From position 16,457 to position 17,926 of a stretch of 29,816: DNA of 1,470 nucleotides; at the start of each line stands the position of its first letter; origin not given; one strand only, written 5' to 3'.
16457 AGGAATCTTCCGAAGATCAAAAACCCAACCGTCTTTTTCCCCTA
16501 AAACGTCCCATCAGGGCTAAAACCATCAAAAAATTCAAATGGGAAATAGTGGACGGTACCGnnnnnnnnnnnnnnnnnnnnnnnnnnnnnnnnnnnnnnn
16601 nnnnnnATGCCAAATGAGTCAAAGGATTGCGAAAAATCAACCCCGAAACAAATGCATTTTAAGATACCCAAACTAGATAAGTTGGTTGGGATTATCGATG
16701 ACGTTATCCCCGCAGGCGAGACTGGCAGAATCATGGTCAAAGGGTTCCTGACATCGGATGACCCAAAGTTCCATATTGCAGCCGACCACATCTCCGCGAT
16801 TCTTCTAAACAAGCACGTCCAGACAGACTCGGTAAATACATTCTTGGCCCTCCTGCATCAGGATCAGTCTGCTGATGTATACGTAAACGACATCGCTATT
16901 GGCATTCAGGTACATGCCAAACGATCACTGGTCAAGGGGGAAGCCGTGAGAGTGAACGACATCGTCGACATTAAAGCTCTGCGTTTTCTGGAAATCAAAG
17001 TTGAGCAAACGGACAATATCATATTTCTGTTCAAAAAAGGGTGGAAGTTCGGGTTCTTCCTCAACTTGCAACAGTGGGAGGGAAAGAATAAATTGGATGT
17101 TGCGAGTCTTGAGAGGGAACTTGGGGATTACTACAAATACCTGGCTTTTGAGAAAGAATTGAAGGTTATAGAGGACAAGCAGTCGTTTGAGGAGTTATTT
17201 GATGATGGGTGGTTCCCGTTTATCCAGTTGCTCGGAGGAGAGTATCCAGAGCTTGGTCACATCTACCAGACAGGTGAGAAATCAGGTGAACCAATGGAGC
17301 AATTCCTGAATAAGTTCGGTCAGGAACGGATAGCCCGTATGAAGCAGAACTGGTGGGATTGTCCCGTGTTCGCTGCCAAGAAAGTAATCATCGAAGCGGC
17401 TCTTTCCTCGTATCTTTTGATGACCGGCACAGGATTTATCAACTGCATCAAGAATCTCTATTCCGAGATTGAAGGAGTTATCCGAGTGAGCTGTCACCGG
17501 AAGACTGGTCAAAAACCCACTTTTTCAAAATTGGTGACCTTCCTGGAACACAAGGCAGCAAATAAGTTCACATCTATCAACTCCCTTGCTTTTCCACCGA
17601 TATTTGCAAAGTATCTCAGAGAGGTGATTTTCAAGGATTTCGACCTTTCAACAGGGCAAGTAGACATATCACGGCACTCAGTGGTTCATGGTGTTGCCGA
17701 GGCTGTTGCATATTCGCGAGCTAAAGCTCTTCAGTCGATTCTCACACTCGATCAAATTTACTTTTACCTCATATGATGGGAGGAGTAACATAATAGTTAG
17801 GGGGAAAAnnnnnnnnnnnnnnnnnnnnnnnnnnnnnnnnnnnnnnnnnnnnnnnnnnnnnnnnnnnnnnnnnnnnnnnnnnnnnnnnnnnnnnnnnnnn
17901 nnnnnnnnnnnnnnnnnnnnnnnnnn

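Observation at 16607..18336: Unknown ~390-aa protein (possible HEPN-like Rx4H) paired with a stand-alone DEDDh exonuclease: candidate two-gene defence/abortive-infection module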

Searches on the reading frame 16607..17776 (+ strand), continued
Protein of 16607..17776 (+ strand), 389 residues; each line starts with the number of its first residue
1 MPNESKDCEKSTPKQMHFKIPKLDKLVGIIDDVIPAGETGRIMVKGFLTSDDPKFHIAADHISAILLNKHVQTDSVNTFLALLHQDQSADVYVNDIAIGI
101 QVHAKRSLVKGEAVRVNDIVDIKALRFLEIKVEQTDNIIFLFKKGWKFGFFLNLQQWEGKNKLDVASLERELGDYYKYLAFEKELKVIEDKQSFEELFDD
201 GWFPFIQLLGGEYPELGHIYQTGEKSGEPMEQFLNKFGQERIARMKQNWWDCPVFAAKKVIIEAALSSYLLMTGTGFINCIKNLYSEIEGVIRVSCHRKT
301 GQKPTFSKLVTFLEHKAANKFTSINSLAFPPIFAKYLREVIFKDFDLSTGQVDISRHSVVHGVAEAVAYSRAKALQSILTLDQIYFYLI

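Call 70: search_protein_representatives(alignment_id=A1)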
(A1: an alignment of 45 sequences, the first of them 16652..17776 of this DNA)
Query: 45 sequences, 377 profile positions. Proteins with E-value up to 0.001 (for the whole library): 1283; up to 1e-10: 830; up to 1e-30: 481. The best 150 are listed.
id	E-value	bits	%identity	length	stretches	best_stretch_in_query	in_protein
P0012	2.3e-170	583.5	-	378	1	2-376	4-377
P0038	2.1e-154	531.0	-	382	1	3-376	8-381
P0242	4.7e-152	523.2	-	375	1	3-376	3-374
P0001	3.8e-151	520.2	-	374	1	4-376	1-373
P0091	1.1e-141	489.2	-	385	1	5-374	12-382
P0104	1.6e-140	485.3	-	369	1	2-376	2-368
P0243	3.5e-140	484.1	-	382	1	3-376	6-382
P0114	2.0e-138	478.4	-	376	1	4-376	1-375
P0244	7.4e-137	473.2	-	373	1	4-376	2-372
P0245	3.8e-134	464.3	-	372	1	4-376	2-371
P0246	7.3e-134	463.4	-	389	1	4-376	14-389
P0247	2.4e-133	461.6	-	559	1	4-376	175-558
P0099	6.6e-133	460.2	-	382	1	4-376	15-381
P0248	1.2e-132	459.4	-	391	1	3-376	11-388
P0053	3.3e-131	454.6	-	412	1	13-376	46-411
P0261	4.5e-118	411.4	-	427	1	13-376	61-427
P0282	2.5e-108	379.3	-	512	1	8-376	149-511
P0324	6.3e-86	305.6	-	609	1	7-376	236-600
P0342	5.3e-80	286.1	-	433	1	4-376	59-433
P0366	1.8e-72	261.3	-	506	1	10-376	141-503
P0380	5.8e-68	246.5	-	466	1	9-376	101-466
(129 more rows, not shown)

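Call 71: search_protein_families(library=pfam, proteins=[P0247, P0324, P0282, P0366, P0380, P0342, P0011, P0031, P0043, P0261], max_evalue=0.01)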
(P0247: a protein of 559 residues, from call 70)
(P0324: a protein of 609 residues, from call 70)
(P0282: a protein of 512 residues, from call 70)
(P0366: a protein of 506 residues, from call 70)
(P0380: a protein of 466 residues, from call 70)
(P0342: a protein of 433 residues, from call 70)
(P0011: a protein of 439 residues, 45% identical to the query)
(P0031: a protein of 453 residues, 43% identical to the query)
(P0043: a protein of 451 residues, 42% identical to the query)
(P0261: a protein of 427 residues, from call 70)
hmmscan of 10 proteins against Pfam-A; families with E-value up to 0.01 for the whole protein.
P0247 (559 aa): 0 families

P0324 (609 aa): 1 family
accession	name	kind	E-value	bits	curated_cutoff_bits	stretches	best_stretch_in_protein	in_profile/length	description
PF03167.25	UDG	-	1.8e-06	28.5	24.3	1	56-183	8-101/141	Uracil DNA glycosylase superfamily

P0282 (512 aa): 0 families

P0366 (506 aa): 5 families
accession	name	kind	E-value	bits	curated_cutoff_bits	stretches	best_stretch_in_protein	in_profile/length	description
PF01381.28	HTH_3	-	1.8e-12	47.5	23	1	10-65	1-55/55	Helix-turn-helix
PF13560.12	HTH_31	-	4.7e-11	43.3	27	1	7-65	3-61/64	Helix-turn-helix domain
PF12844.13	HTH_19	-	1.8e-10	41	30.2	1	7-66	1-59/64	Helix-turn-helix domain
PF13443.12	HTH_26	-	6e-06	26.9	22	1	10-67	2-59/63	Cro/C1-type HTH DNA-binding domain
PF13413.12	HTH_25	-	1e-05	25.7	24.6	1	9-45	1-37/62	Helix-turn-helix domain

P0380 (466 aa): 4 families
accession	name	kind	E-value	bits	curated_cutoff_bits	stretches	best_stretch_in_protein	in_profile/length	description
PF01381.28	HTH_3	-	1.1e-06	29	23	1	24-54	1-31/55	Helix-turn-helix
PF13744.12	HTH_37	-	4.9e-06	26.7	27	1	14-76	13-74/80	Helix-turn-helix domain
PF12844.13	HTH_19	-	2.5e-05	24.5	30.2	1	24-75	4-53/64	Helix-turn-helix domain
PF13560.12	HTH_31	-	9.9e-05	23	27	1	24-75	6-56/64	Helix-turn-helix domain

P0342 (433 aa): 0 families

P0011 (439 aa): 1 family
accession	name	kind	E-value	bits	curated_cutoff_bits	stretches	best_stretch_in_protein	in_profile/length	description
PF12728.13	HTH_17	-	7.5e-18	65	27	1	5-55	1-51/51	Helix-turn-helix domain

P0031 (453 aa): 0 families

P0043 (451 aa): 0 families

P0261 (427 aa): 0 families

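Call 72: find_encoding_contigs(protein=P0002, flank=3000, max_places=3)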
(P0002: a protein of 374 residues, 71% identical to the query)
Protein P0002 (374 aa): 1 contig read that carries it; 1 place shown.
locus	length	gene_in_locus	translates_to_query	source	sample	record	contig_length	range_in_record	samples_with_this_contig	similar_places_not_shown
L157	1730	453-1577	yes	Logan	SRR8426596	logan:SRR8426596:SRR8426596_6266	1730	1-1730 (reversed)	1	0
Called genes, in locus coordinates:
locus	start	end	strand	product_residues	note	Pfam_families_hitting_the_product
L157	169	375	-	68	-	-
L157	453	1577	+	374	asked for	-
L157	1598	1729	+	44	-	?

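Call 81: fold_search(model_id=the predicted structure, library=pdb)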
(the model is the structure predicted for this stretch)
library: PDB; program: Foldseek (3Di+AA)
matches with E <= 10: 85; with E <= 0.001: 0
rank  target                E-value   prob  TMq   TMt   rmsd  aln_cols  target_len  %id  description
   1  4zxs_C                9.3e-01  0.04  0.07  0.12  16.1       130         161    8  HSV-1 nuclear egress complex (released 2015-11-11)
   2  4zxs_A                1.1e+00  0.03  0.07  0.12  16.3       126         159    9  HSV-1 nuclear egress complex (released 2015-11-11)
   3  4z3u_A                1.2e+00  0.02  0.07  0.13  16.0       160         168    9  PRV nuclear egress complex (released 2015-11-11)
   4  8vhx_F                1.5e+00  0.04  0.08  0.17  12.8       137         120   12  Cryo-EM of neck of bacteriophage Chi (released 2024-10-02)
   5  5mmi_S                1.5e+00  0.02  0.06  0.11  18.6       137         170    8  Structure of the large subunit of the chloroplast ribosome (released 2017-01-11)
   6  4z3u_C                1.7e+00  0.01  0.07  0.11  16.5       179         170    8  PRV nuclear egress complex (released 2015-11-11)
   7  5cwk                  2.0e+00  0.05  0.10  0.18  15.7       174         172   16  Crystal structure of de novo designed helical repeat protein DHR53 (released 2015-12-16)
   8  8xcg_J                2.3e+00  0.01  0.07  0.05  15.7       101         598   11  Tail tip complex of bacteriophage lambda in the open state (released 2024-05-01)
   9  4ejq_A                2.7e+00  0.02  0.08  0.13  14.1       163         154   12  Crystal structure of KIF1A C-CC1-FHA (released 2012-10-03)
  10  2kcu_MODEL_1_A        2.9e+00  0.03  0.10  0.17  11.8       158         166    6  NMR solution structure of an uncharacterized protein from Chlorobium tepidum. Northeast Structural Genomics ta (released 2009-01-20)
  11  8xcg_F                2.9e+00  0.02  0.08  0.05  15.5       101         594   11  Tail tip complex of bacteriophage lambda in the open state (released 2024-05-01)
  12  9pr9_A                3.0e+00  0.04  0.09  0.07   8.0        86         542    2  Crystal structure of the Clostridiodes difficile CspA homodimer (released 2026-01-21)
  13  9pr9_C                3.0e+00  0.04  0.09  0.07   6.6        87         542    4  Crystal structure of the Clostridiodes difficile CspA homodimer (released 2026-01-21)
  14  3ir5_C                3.0e+00  0.02  0.09  0.12  18.4       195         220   14  Crystal structure of NarGHI mutant NarG-H49C (released 2010-01-05)
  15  8qai_A                3.2e+00  0.04  0.14  0.14  18.4       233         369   14  X-ray crystal structure of a de novo designed single-chain parallel coiled-coil alpha-helical barrel with 7 inner heli (released 2024-07-03)
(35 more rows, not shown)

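Call 86: search_dna_similar(query=window:16652-17776:+, collection=plasmids, mode=protein, max_evalue=0.001, max_rows=15)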
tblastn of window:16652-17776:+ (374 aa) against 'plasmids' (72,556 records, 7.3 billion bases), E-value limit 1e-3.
Records with a match: 8; places in all: 9; records where one place covers at least 80% of the query: 7.
Best place of each record, by identity: <60% 8.
By first word of the organism name: Bradyrhizobium 5; Agrobacterium 1; Rubrobacter 1; Rhizobium 1.
By predicted mobility (MOB-suite, as given by PLSDB): non-mobilizable 6; mobilizable 1; conjugative 1.
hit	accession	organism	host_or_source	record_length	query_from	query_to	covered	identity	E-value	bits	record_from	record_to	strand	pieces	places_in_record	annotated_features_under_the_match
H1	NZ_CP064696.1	Bradyrhizobium sp. 184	Acmispon strigosus,cell culture,root ...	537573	10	372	97%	31.5%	2e-37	150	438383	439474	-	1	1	hypothetical protein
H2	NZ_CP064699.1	Bradyrhizobium sp. 183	Acmispon strigosus,cell culture,root ...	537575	10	372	97%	31.5%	2e-37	150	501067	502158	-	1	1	hypothetical protein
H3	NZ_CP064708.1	Bradyrhizobium sp. 131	Acmispon strigosus,cell culture,root ...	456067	10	372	97%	31.5%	2e-37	150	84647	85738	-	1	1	hypothetical protein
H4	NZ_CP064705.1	Bradyrhizobium sp. 155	Acmispon strigosus,cell culture,root ...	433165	10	372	97%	31.3%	7e-37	149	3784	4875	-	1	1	hypothetical protein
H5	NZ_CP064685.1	Bradyrhizobium sp. CW1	Acmispon strigosus,cell culture,bulk ...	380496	10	372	97%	31.1%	2e-34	172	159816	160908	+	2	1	hypothetical protein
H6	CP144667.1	Agrobacterium tumefaciens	Sedum,cell culture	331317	11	373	97%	28.6%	2e-39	156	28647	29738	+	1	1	hypothetical protein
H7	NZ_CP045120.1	Rubrobacter tropicus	single pure culture,marine sediment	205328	4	373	99%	23.5%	4e-17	91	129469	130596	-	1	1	hypothetical protein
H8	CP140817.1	Rhizobium ruizarguesonis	Trifolium pratense,whole organism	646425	11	288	74%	29.2%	4e-22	105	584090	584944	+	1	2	hypothetical protein (x2)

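Call 88: get_annotated_region(hit=H6, flank=6000)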
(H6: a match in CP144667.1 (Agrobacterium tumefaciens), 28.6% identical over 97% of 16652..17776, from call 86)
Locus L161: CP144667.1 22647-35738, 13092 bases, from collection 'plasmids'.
description: Agrobacterium tumefaciens strain LMG 305 plasmid pAtLMG305, complete sequence
organism: Agrobacterium tumefaciens (NCBI taxid 358)
taxonomy: Bacteria; Pseudomonadota; Alphaproteobacteria; Hyphomicrobiales; Rhizobiaceae; Agrobacterium; Agrobacterium tumefaciens
host: -; source: Sedum,cell culture; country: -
typing (MOB-suite, as given by PLSDB): non-mobilizable; mating-pair formation MPF_T
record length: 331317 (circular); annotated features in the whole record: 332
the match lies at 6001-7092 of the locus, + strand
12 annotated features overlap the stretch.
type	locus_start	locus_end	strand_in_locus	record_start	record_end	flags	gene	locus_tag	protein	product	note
CDS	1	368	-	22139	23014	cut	-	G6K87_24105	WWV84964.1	Shedu anti-phage system protein SduA domain-containing protein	-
CDS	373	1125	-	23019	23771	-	-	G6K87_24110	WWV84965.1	hypothetical protein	-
CDS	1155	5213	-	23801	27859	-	-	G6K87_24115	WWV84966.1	hypothetical protein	-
CDS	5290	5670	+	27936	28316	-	-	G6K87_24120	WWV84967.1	DUF2513 domain-containing protein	-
CDS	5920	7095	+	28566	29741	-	-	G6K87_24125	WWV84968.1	hypothetical protein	-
CDS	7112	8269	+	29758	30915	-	-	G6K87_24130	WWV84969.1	Swt1 family HEPN domain-containing protein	-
CDS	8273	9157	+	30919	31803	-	-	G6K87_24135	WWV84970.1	hypothetical protein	-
CDS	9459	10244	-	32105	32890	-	-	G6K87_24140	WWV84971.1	alpha/beta hydrolase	-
CDS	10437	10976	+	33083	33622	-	-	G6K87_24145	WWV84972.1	sigma-70 family RNA polymerase sigma factor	-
CDS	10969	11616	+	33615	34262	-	-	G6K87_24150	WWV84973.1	DUF1109 domain-containing protein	-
CDS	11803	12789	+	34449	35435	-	-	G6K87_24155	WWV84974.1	alpha/beta hydrolase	-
CDS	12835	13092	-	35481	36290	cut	-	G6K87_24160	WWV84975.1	SDR family NAD(P)-dependent oxidoreductase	-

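Call 89: get_annotated_region(hit=H1, flank=6000)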
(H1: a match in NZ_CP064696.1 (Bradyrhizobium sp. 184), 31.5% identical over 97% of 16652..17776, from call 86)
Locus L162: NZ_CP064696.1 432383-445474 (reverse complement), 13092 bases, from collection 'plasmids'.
description: Bradyrhizobium sp. 184 plasmid p184_1, complete sequence
organism: Bradyrhizobium sp. 184 (NCBI taxid 2782653)
taxonomy: Bacteria; Pseudomonadota; Alphaproteobacteria; Hyphomicrobiales; Nitrobacteraceae; Bradyrhizobium; Bradyrhizobium sp. 184
host: -; source: Acmispon strigosus,cell culture,root nodule; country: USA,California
typing (MOB-suite, as given by PLSDB): non-mobilizable
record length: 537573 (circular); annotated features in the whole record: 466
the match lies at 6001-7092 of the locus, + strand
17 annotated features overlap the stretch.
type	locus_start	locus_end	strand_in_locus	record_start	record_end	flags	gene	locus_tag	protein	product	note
CDS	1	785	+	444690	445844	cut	-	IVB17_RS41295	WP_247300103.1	8-amino-7-oxononanoate synthase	GO:0009102 - biotin biosynthetic process [Evidence IEA]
CDS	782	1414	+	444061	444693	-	bioD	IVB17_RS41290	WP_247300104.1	dethiobiotin synthase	GO:0009102 - biotin biosynthetic process [Evidence IEA]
CDS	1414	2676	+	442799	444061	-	-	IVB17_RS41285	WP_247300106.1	adenosylmethionine--8-amino-7-oxononanoate transaminase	GO:0009102 - biotin biosynthetic process [Evidence IEA]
CDS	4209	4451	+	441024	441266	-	-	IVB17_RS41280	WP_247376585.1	tRNA 5-methylaminomethyl-2-thiouridine synthase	-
CDS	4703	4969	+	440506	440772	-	-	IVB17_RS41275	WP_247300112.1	hypothetical protein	-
CDS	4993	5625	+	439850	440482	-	-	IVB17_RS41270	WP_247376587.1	hypothetical protein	-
CDS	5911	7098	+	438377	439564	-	-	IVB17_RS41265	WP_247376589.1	hypothetical protein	-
CDS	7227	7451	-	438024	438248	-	-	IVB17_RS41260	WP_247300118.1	hypothetical protein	-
CDS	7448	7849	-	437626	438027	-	-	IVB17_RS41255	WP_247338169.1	hypothetical protein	-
CDS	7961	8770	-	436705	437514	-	-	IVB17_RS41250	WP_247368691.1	hypothetical protein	-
CDS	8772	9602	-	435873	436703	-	-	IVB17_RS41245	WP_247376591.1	nucleotidyl transferase AbiEii/AbiGii toxin family protein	-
CDS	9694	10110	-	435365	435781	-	-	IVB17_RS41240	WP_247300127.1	DUF6088 family protein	-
CDS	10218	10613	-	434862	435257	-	-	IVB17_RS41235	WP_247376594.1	hypothetical protein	-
CDS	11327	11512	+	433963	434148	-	-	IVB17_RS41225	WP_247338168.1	DUF3606 domain-containing protein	-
CDS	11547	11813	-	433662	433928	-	-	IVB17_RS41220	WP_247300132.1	hypothetical protein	-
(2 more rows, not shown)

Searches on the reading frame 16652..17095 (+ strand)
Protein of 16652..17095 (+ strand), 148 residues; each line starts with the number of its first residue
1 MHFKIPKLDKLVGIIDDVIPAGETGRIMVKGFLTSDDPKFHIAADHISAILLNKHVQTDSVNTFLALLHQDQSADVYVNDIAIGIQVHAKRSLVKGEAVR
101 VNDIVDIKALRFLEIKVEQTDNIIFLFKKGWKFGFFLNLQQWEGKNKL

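Call 48: predict_structure(alignment_id=A2)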
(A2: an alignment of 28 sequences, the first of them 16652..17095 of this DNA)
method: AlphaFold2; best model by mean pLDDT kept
length: 148 residues; sequences in the alignment: 28
mean_pLDDT: 93.3   pTM: 0.84
mean pLDDT of the five models: 93.3, 92.8, 92.1, 91.1, 89.1
residues with pLDDT >= 90: 123; 70-90: 25; 50-70: 0; < 50: 0
segments of 3 or more residues with pLDDT < 50: none
pLDDT, mean of each block of 10 residues (from residue 1): 96 89 94 93 92 90 96 97 94 95 92 95 93 93 89
secondary structure, 60 per line:
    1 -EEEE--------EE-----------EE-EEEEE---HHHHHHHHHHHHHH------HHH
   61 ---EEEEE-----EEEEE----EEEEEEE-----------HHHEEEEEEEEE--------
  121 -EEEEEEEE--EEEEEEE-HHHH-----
elements in order: E2-5 E30-34 H38-51 E64-68 E74-78 E83-89 E104-112 E122-129 E132-138 H140-143
